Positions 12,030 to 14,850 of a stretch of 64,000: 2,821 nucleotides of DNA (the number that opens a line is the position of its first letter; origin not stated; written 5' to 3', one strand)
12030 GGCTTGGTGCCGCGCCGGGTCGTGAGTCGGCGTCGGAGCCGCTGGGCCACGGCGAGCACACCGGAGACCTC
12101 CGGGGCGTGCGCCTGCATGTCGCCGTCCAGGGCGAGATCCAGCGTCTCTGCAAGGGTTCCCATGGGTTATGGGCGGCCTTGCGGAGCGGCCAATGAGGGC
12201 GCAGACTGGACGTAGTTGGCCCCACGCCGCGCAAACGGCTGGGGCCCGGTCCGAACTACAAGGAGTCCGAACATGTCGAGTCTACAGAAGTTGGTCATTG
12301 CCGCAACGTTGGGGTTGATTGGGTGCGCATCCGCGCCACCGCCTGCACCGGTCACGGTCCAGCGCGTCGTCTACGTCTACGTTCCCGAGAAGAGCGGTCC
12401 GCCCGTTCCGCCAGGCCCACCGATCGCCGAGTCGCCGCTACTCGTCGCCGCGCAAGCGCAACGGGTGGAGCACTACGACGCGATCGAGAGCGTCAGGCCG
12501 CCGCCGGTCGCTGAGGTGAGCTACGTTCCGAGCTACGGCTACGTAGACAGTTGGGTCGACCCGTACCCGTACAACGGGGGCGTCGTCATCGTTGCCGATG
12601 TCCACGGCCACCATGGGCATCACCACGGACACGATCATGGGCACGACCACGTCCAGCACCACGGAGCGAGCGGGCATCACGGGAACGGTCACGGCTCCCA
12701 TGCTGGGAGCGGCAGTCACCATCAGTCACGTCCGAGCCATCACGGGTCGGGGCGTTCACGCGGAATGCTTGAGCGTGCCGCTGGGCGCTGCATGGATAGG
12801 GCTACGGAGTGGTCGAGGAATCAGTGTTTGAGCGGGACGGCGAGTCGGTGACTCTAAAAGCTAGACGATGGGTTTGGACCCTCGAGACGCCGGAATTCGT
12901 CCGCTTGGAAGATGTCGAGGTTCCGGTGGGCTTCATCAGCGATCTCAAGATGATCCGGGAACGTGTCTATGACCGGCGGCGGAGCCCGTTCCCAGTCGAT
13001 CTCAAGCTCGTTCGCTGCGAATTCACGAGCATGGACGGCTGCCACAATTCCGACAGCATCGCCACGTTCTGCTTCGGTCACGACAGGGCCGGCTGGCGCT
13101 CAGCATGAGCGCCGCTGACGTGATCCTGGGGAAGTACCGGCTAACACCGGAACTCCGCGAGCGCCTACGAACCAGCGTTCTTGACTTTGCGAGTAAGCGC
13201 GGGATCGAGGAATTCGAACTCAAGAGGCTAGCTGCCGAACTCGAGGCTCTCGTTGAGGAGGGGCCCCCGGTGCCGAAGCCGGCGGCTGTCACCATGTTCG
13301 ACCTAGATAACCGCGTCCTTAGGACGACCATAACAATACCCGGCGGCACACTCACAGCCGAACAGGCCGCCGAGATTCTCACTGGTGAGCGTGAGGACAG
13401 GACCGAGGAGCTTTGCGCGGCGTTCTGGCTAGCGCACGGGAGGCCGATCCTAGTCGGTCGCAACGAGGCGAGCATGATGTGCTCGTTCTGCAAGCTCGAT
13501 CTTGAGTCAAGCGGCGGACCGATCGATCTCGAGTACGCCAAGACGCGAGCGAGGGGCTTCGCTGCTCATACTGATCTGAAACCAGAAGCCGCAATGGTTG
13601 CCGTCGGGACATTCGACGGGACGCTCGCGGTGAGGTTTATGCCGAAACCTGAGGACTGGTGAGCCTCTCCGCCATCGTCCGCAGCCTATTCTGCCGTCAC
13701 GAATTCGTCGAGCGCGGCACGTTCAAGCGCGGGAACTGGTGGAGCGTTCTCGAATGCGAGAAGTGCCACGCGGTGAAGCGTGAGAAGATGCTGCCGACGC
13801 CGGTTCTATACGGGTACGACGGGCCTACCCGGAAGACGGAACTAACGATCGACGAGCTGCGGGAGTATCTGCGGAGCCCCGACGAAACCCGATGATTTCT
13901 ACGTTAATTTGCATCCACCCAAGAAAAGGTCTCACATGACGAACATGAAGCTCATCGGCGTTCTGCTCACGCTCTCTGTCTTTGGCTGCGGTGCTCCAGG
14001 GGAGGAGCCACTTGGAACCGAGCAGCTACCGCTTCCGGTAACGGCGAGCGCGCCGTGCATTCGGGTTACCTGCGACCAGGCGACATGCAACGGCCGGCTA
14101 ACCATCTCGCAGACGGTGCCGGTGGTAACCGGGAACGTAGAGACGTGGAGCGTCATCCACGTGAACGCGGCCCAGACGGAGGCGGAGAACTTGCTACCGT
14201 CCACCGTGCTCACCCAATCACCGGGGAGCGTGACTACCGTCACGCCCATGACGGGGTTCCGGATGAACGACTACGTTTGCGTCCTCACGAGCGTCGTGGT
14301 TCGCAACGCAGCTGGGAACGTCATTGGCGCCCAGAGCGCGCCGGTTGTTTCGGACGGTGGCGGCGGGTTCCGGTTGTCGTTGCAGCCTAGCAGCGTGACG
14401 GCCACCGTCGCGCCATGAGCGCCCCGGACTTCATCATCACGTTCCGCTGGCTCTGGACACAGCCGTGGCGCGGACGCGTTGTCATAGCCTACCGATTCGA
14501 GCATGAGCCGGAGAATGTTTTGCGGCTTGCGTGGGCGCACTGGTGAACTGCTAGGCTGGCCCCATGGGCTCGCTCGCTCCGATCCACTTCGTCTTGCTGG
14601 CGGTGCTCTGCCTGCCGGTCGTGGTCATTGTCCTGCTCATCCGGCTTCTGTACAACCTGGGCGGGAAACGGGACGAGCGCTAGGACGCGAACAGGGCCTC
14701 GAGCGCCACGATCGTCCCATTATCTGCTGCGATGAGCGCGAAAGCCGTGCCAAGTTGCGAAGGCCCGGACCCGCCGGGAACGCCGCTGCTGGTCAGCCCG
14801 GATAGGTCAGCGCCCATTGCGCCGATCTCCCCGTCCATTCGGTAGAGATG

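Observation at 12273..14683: Opposite-strand moron block inside the baseplate/tail operon encoding a His-rich lipoprotein and other exported proteins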

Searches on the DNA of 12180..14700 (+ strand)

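Call 9: search_dna_similar(query=window:12200-14700:+, collection=phages, mode=distant, max_rows=20)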
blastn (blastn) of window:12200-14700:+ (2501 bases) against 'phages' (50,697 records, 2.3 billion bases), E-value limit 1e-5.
No match.

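Call 92: build_rna_model(alignment_id=A6, structure=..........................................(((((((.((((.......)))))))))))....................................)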
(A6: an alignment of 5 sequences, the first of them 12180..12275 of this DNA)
Model R1 built from alignment A6 (5 sequences, 108 columns); structure: as given.
model positions 96; base pairs 11; branch points 0; effective number of sequences 1.77; information 0.596 bits per position. Calibrated on 0.2 Mb of random sequence (short: E-values are rough).
structure used (alignment columns):
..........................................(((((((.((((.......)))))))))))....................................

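Call 93: search_with_rna_model(model_id=R1, sources=[window, L003, L004, L005, L006, L007, L008, L009, L010, L011, L012, L013], max_evalue=10)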
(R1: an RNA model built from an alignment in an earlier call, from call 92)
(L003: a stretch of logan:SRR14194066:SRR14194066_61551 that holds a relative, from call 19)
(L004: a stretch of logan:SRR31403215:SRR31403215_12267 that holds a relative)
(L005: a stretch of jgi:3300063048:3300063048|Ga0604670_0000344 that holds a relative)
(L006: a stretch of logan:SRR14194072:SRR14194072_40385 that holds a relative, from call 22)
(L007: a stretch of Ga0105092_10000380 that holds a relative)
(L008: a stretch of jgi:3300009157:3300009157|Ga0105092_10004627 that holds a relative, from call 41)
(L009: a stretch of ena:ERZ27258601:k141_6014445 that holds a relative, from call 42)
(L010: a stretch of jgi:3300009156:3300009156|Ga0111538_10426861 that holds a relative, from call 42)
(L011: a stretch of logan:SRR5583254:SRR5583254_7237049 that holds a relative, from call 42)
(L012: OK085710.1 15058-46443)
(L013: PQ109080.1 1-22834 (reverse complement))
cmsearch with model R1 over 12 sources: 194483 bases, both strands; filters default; matches with E-value up to 10: 11.
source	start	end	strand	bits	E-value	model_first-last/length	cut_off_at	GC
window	12181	12275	+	102.9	1.6e-23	1-96/96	no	0.67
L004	9873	9970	+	100.1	8.1e-23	1-96/96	no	0.67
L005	9307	9404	+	98.6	1.9e-22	1-96/96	no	0.67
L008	5959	6056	+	95.8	1e-21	1-96/96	no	0.59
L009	892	989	+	93.9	2.9e-21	1-96/96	no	0.61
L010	239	336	+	93.9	2.9e-21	1-96/96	no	0.61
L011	1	77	+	72.5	7.4e-16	22-96/96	5'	0.57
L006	116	192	+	24.2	0.0012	1-96/96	no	0.68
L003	6403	6485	+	21.8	0.0045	1-96/96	no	0.64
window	8485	8514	+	17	0.072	39-68/96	no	0.73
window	58856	58878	-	9.1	7.3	42-64/96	no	0.74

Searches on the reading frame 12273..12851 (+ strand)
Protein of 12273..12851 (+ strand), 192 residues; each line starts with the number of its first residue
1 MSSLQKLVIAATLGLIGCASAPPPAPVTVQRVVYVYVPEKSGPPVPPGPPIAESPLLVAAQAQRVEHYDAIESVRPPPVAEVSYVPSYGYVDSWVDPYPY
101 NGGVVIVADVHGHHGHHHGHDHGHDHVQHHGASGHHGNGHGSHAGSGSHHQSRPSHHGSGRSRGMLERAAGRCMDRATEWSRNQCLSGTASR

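Call 5: search_protein_families(library=pfam, proteins=[window:12273-12851:+], max_evalue=1)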
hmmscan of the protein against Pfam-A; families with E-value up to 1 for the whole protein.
window:12273-12851:+ (192 aa): 0 families

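Call 6: search_protein_families(library=phrogs, proteins=[window:12273-12851:+], max_evalue=1)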
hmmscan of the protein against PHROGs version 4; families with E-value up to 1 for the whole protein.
window:12273-12851:+ (192 aa): 2 families
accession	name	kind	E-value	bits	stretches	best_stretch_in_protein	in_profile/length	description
phrog_20998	-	unknown function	0.016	16.3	1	6-68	5-68/109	-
phrog_812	-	lysis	0.29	12.3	1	5-31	4-26/102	Rz-like spanin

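Call 17: find_homologous_proteins(query=window:12273-12851:+, max_evalue=0.01)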
Query window:12273-12851:+ (192 aa): 6 proteins with E <= 0.01 among 1707 candidates.
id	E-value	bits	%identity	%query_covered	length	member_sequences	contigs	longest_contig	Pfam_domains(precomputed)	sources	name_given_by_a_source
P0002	3.3e-36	143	51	94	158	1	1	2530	-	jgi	jgi:hypothetical protein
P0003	3.1e-32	130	46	100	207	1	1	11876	-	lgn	-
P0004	1.0e-31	128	45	95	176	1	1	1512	-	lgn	-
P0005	1.9e-27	114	45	92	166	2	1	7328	-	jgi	-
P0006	9.3e-16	76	38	90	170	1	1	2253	-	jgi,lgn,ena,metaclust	metaclust:\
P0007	5.6e-13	67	43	71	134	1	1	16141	-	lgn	-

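Call 19: find_encoding_contigs(protein=P0003, flank=10000, max_places=3)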
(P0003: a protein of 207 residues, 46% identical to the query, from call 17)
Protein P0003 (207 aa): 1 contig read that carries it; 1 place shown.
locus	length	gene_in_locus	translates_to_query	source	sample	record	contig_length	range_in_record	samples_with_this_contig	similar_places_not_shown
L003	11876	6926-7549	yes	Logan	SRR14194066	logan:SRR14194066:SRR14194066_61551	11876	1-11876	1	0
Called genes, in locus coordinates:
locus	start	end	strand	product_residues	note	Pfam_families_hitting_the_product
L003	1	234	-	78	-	?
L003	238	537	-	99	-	-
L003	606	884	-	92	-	-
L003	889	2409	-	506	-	-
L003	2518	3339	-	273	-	-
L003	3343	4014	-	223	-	-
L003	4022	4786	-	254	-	-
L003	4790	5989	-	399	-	-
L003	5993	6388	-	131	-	PF10934:Sheath_initiator (faint)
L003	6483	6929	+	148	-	-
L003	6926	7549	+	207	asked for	-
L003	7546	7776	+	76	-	-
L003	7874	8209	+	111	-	-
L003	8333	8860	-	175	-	-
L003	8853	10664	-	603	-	-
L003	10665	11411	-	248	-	-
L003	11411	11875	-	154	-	?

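Call 22: find_encoding_contigs(protein=P0007, flank=10000, max_places=3)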
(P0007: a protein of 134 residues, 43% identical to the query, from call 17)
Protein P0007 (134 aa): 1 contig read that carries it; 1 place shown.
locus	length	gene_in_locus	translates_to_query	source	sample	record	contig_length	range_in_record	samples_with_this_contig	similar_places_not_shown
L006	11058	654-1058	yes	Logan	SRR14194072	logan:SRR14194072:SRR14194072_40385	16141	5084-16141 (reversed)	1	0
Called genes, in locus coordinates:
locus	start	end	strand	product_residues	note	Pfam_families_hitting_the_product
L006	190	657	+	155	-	-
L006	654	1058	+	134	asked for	-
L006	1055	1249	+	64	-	-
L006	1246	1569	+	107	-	-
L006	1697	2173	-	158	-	-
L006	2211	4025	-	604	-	-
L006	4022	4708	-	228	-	-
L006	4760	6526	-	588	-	PF20155:TMP_3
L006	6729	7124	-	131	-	-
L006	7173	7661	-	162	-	-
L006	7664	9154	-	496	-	PF10758:DUF2586 (faint)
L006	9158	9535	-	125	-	-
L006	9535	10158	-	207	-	-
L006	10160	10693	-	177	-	PF05069:Phage_tail_S (weak)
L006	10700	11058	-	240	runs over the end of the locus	PF07030:Phage_Mu_Gp36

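Call 33: find_related_loci(query=A2, collection=viral_contigs, flank=10000)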
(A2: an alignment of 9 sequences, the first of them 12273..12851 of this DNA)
Query A2 (192 aa) in viral_contigs; peptide patterns used: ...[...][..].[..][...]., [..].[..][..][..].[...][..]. (x = any residue, [..] = any of these).
71 stretches matched a pattern, but none encodes a relative of the query by tblastn (E <= 1e-3).

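Call 41: find_encoding_contigs(protein=P0005, flank=8000, max_places=3)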
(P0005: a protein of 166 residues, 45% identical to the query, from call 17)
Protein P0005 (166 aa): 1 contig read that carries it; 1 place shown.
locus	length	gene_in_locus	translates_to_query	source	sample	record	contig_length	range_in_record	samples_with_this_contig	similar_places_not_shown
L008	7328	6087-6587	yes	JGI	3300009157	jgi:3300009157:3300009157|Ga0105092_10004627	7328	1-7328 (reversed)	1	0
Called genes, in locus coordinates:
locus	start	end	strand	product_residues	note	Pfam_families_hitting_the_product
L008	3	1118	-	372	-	?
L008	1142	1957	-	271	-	-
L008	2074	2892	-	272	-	-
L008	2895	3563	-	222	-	-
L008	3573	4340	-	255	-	-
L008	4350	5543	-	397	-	-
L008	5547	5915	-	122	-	PF10934:Sheath_initiator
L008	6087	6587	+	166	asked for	-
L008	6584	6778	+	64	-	-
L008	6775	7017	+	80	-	-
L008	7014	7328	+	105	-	?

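Call 42: find_encoding_contigs(protein=P0006, flank=8000, max_places=4)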
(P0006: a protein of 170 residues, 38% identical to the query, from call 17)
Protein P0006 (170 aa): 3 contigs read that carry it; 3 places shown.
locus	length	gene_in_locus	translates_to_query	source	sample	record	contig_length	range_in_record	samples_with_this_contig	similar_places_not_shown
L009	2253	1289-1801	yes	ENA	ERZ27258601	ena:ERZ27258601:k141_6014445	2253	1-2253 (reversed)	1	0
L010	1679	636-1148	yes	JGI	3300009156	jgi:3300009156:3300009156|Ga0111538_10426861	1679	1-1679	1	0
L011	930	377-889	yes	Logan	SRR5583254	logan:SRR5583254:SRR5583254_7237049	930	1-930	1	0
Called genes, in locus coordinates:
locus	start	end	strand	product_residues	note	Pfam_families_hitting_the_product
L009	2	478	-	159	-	?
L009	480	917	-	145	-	-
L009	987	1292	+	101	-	-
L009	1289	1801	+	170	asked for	-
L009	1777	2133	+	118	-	-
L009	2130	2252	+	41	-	?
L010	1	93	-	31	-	?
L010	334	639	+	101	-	-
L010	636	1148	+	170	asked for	-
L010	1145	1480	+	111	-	-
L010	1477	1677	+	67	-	?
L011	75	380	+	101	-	-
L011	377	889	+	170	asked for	-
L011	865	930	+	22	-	?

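Call 48: search_protein_families(library=ncbifam, proteins=[window:12273-12851:+], max_evalue=1)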
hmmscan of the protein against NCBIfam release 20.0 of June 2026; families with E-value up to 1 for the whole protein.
window:12273-12851:+ (192 aa): 0 families

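Call 49: search_protein_families(library=padloc, proteins=[window:12273-12851:+], max_evalue=1)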
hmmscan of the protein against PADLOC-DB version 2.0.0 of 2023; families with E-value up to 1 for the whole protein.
window:12273-12851:+ (192 aa): 0 families

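Call 80: predict_structure(alignment_id=A4)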
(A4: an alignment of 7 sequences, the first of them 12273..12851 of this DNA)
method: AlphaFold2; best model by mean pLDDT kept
length: 192 residues; sequences in the alignment: 7
mean_pLDDT: 60.4   pTM: 0.22
mean pLDDT of the five models: 60.4, 59.9, 58.4, 56.9, 54.9
residues with pLDDT >= 90: 13; 70-90: 54; 50-70: 45; < 50: 80
segments of 3 or more residues with pLDDT < 50: 83-96, 98-125, 127-162
pLDDT, mean of each block of 10 residues (from residue 1): 69 59 68 61 75 85 92 76 48 47 43 41 47 40 42 43 62 79 76 46
secondary structure, 60 per line:
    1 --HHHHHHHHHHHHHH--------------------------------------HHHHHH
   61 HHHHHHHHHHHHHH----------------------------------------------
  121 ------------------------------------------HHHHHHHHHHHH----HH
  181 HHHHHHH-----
elements in order: H3-16 H55-74 H163-174 H179-187

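Call 85: search_solved_structures(query=A2, max_evalue=1)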
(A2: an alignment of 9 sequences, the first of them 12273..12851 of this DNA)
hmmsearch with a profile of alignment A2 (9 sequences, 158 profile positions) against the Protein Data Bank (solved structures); distinct sequences matched with E-value up to 1: 2.
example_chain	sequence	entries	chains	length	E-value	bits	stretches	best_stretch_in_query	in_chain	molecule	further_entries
8r8o_A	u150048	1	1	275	0.0012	22.2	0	38-110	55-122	HalluTIM3-1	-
8r8n_A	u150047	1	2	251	0.062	16.7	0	51-116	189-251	HalluTIM2-2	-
